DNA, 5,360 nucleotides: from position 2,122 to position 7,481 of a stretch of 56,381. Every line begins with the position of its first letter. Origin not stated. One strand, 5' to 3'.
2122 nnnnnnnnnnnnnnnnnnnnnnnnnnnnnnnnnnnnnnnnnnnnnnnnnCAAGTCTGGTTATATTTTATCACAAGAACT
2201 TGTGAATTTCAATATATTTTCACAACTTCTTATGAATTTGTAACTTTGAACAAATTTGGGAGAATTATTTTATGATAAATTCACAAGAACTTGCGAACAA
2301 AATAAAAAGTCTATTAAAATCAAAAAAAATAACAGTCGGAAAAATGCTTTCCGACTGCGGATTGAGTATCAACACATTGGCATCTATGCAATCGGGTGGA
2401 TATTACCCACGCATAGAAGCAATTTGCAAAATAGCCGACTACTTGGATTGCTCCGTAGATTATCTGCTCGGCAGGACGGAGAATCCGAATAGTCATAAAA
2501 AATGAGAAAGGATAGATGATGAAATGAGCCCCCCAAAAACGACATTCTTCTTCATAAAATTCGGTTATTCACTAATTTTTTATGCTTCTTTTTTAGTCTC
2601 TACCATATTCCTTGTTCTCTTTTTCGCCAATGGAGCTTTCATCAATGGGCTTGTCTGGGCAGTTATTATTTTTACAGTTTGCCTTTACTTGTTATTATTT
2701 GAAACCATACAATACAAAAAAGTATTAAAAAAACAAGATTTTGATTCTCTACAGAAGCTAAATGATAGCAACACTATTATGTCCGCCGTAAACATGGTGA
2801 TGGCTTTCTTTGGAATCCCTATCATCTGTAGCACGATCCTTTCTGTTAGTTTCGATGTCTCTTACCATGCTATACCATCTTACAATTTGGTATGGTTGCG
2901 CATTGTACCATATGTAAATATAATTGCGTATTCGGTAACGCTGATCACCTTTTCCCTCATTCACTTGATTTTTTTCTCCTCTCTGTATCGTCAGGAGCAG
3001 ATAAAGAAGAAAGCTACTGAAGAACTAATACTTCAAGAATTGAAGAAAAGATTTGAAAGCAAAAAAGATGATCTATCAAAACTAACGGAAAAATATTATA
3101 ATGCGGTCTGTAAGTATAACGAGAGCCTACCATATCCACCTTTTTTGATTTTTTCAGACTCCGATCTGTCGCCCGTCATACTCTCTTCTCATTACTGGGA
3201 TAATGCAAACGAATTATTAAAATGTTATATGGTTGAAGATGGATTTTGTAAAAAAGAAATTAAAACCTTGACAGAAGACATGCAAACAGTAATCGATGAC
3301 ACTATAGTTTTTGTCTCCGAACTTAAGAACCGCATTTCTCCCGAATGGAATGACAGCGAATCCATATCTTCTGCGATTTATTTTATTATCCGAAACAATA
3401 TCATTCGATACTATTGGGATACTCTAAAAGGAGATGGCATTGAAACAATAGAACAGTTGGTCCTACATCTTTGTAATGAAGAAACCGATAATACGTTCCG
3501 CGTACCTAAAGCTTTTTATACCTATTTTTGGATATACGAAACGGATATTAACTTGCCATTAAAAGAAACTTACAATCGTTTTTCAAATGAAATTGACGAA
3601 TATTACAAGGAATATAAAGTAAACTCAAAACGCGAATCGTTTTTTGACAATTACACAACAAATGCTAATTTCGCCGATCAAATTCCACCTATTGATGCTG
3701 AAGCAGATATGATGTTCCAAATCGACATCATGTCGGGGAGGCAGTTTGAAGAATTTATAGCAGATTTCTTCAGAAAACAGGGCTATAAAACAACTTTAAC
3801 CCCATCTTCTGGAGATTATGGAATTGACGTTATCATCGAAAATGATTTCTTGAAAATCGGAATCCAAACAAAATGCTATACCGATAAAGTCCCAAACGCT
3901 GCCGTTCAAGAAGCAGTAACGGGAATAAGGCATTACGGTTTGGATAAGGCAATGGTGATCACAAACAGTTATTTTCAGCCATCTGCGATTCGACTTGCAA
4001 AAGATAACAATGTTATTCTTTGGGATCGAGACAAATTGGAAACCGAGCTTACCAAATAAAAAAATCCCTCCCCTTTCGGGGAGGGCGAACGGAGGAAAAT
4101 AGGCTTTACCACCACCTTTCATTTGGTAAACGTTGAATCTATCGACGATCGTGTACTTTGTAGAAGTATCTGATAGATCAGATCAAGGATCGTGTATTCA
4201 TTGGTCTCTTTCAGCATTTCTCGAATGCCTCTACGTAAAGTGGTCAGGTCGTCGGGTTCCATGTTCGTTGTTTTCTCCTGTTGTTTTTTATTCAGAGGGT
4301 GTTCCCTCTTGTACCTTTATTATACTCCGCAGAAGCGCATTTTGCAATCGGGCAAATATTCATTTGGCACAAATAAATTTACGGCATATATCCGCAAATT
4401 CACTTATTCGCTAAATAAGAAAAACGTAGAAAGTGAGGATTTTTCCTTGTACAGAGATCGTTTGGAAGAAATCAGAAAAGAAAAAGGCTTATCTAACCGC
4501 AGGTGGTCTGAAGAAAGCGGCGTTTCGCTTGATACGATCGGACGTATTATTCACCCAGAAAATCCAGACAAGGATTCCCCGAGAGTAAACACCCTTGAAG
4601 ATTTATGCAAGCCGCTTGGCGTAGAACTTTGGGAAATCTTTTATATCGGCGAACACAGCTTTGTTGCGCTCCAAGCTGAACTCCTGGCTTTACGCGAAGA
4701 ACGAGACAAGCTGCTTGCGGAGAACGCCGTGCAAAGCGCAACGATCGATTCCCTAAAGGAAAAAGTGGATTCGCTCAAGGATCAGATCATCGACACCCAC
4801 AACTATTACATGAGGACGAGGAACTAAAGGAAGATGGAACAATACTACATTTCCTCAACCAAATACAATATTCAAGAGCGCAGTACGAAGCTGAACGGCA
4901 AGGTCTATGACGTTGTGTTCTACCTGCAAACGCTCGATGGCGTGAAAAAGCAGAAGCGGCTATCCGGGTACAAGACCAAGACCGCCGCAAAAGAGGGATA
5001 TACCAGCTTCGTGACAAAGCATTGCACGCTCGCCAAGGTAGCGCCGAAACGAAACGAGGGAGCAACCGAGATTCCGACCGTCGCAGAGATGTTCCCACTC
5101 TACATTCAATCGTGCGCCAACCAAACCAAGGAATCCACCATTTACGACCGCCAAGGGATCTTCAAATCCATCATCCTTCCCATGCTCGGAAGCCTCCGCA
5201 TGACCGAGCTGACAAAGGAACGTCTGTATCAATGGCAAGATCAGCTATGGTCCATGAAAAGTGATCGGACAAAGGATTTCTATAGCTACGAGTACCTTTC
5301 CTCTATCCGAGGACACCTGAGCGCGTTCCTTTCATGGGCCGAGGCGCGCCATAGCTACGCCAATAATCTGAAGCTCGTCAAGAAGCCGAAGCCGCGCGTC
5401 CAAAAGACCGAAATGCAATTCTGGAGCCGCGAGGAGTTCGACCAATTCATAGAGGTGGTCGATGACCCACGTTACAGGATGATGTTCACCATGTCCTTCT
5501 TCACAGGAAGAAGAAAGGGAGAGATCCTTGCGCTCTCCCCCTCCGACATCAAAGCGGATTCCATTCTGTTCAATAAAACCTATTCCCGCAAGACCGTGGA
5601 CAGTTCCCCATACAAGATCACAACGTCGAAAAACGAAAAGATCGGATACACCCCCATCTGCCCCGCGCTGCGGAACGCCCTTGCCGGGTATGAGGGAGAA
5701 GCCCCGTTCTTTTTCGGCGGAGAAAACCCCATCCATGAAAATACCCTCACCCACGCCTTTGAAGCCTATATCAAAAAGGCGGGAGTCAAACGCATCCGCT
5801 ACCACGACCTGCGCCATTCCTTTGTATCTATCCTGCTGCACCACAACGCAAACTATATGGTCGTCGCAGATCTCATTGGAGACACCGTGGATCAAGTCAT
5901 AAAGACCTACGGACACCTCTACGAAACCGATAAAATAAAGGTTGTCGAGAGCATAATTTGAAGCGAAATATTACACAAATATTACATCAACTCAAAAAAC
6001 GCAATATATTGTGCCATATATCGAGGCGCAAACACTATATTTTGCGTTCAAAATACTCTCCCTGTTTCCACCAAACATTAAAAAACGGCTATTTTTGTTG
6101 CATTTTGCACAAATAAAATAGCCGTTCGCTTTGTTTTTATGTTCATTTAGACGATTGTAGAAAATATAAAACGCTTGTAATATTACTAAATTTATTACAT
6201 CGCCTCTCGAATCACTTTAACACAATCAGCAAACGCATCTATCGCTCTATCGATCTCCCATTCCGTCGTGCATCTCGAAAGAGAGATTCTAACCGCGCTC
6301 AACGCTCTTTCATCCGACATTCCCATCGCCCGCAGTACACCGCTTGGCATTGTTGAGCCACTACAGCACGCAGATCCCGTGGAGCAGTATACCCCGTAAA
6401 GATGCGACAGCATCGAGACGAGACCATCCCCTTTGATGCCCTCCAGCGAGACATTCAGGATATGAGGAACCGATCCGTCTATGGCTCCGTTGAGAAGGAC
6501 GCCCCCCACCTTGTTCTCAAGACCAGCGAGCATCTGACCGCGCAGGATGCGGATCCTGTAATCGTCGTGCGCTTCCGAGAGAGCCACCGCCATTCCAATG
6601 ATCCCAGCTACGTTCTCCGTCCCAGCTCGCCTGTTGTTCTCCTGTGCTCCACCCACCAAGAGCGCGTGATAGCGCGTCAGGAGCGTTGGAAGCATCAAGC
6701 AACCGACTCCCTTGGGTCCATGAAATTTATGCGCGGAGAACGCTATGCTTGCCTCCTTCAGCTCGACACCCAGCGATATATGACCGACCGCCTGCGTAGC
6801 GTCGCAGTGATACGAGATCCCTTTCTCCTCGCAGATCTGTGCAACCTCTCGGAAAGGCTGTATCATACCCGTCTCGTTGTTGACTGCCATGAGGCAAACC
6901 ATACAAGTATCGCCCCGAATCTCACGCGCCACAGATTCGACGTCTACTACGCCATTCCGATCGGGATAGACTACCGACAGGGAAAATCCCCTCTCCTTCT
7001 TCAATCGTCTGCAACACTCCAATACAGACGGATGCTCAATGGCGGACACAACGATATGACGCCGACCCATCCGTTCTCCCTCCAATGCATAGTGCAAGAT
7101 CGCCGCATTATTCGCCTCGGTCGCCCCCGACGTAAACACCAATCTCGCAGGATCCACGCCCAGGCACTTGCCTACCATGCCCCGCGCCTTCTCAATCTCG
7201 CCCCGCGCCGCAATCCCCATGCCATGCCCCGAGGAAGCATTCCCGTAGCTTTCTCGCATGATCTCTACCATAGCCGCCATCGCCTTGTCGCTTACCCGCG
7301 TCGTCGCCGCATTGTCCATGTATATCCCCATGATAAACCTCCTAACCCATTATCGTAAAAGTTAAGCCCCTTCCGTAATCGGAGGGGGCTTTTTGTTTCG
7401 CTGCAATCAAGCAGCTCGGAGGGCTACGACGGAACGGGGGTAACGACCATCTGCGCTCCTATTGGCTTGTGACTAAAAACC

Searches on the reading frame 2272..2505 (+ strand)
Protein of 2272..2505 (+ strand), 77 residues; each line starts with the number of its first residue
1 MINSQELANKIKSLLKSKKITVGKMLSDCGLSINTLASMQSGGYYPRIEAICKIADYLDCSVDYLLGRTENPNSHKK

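Call 78: search_protein_families(library=pfam, proteins=[window:2272-2505:+], max_evalue=0.001)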
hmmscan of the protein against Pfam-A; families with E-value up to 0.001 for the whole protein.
window:2272-2505:+ (77 aa): 2 families
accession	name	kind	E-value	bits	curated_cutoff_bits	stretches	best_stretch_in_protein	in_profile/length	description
PF13443.12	HTH_26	-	1.8e-07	31.7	22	1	10-66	1-58/63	Cro/C1-type HTH DNA-binding domain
PF01381.28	HTH_3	-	0.00036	20.9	23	1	11-65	1-55/55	Helix-turn-helix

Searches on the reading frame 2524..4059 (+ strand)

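Call 78: search_protein_families(library=pfam, proteins=[window:2524-4059:+], max_evalue=0.001)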
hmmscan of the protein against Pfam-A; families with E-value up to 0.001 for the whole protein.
window:2524-4059:+ (511 aa): 2 families
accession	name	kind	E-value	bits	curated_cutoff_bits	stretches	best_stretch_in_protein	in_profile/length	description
PF04471.18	Mrr_cat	-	3.9e-29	101.5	21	1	401-506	2-112/115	Restriction endonuclease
PF22722.2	NA-iREase1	-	4.1e-08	33.6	27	1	408-505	1-104/106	NACHT-associated inactive Restriction Endonuclease 1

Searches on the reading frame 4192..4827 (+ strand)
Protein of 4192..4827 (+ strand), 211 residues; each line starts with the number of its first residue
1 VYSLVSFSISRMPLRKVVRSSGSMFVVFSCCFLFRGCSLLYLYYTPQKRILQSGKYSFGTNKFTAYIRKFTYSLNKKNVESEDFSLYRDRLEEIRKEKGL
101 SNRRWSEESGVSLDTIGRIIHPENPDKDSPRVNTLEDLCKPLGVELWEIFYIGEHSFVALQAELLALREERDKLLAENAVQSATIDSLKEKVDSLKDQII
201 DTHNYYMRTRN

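Call 78: search_protein_families(library=pfam, proteins=[window:4192-4827:+], max_evalue=0.001)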
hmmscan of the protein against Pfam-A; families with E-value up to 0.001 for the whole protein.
window:4192-4827:+ (211 aa): 2 families
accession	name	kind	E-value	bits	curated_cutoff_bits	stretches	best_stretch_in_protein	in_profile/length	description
PF01381.28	HTH_3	-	0.00033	21.1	23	0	91-146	1-52/55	Helix-turn-helix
PF12844.13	HTH_19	-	0.00037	20.8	30.2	1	90-146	3-55/64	Helix-turn-helix domain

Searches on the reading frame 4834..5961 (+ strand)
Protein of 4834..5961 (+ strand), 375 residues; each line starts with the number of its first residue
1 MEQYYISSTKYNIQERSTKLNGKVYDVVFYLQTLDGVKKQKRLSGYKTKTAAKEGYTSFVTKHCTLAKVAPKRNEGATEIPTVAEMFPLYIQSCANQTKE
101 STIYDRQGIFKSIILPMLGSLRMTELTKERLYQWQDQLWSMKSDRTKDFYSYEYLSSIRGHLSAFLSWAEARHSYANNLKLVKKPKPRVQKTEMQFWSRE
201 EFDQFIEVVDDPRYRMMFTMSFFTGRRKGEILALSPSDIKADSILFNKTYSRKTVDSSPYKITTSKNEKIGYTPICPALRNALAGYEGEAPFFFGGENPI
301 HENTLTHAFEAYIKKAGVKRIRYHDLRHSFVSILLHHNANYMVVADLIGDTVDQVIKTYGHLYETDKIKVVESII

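Call 78: search_protein_families(library=pfam, proteins=[window:4834-5961:+], max_evalue=0.001)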
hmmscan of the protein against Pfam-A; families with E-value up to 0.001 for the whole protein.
window:4834-5961:+ (375 aa): 2 families
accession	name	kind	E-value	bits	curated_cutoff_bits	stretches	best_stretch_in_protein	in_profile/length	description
PF00589.27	Phage_integrase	-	6.3e-13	49.3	27.1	1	200-364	6-170/172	Phage integrase family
PF14659.12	Phage_int_SAM_3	-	9.7e-10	39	22.6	1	82-138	1-57/58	Phage integrase, N-terminal SAM-like domain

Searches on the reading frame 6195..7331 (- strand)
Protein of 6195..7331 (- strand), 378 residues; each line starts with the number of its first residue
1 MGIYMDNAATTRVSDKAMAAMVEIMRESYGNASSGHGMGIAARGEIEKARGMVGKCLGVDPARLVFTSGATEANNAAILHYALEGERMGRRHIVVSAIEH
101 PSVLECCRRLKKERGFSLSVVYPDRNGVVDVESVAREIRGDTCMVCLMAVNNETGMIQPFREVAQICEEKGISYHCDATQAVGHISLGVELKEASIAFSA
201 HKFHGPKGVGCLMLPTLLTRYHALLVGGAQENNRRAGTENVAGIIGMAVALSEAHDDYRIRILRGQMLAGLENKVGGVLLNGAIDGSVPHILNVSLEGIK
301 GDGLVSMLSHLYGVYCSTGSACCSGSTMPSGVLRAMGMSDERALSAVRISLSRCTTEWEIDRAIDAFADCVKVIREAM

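Call 78: search_protein_families(library=pfam, proteins=[window:6195-7331:-], max_evalue=0.001)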
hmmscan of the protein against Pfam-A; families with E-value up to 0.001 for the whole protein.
window:6195-7331:- (378 aa): 3 families
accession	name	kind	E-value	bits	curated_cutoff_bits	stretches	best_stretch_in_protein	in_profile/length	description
PF00266.25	Aminotran_5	-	1.3e-63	215.7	21.5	1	3-362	1-370/371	Aminotransferase class-V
PF01212.27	Beta_elim_lyase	-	3.8e-06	26.9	27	1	24-194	13-186/288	Beta-eliminating lyase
PF00155.27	Aminotran_1_2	-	3.9e-05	23.4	19.7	1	58-177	62-185/361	Aminotransferase class I and II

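Call 99: list_cluster_members(proteins=[window:6195-7331:-, window:4834-5961:+, window:2524-4059:+, window:13441-15096:-, window:16424-19516:-, window:51297-53327:-])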
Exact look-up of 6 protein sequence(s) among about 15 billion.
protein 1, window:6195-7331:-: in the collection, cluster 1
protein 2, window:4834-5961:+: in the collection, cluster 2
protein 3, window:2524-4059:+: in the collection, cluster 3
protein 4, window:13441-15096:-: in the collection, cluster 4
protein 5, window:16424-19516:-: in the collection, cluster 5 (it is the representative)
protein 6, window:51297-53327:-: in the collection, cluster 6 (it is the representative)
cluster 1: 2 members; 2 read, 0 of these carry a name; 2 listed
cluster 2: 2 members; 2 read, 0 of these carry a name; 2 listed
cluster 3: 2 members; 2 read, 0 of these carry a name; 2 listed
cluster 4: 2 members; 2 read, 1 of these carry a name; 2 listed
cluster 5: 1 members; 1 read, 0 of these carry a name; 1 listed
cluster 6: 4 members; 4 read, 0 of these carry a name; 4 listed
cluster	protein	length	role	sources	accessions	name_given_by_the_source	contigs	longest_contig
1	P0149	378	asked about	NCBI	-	-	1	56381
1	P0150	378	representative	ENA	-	-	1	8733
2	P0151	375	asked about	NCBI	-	-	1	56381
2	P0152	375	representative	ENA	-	-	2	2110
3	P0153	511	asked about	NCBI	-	-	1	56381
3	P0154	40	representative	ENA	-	-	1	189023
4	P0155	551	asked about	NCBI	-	-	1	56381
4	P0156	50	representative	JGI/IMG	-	hypothetical protein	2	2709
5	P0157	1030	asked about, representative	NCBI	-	-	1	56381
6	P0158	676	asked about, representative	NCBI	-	-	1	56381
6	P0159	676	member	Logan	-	-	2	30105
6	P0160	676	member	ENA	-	-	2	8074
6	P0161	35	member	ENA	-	-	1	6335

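Call 100: find_homologous_proteins(query=window:6195-7331:-, max_evalue=1e-60)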
Query window:6195-7331:- (378 aa): 4517 proteins with E <= 1e-60 among 8000 candidates; the best 120 are listed.
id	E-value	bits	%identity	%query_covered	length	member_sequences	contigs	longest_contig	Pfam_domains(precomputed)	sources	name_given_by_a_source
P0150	6.0e-229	778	93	100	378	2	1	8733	PF00266.26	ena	-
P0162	1.9e-149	516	62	99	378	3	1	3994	PF00266.26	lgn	-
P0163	8.3e-148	511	64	99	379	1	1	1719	PF00266.26,PF01212.28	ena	-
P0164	2.3e-143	496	61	99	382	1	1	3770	PF00155.28,PF00266.26,PF01041.24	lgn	-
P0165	1.1e-142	494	61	99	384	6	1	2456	PF00155.28,PF00266.26,PF01212.28,PF01041.24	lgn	-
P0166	2.8e-141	489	59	99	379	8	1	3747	PF00155.28,PF00266.26,PF01212.28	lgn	-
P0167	9.8e-141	487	61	97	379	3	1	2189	PF00266.26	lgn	-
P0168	2.5e-139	483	59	99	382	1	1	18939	PF00155.28,PF00266.26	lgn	-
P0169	3.5e-139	482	60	99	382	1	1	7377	PF00155.28,PF00266.26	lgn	-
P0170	8.8e-137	474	56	99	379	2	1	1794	PF00266.26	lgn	-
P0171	1.4e-136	474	59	100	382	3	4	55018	PF00266.26,PF01041.24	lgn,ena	-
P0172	3.1e-135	469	59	99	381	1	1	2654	PF00266.26,PF01041.24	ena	-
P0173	3.5e-132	459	59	99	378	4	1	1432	PF00266.26,PF01041.24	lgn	-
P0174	2.1e-131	457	59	99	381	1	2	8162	PF00266.26,PF01041.24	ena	-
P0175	7.7e-116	405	51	99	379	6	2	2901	PF00266.26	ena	-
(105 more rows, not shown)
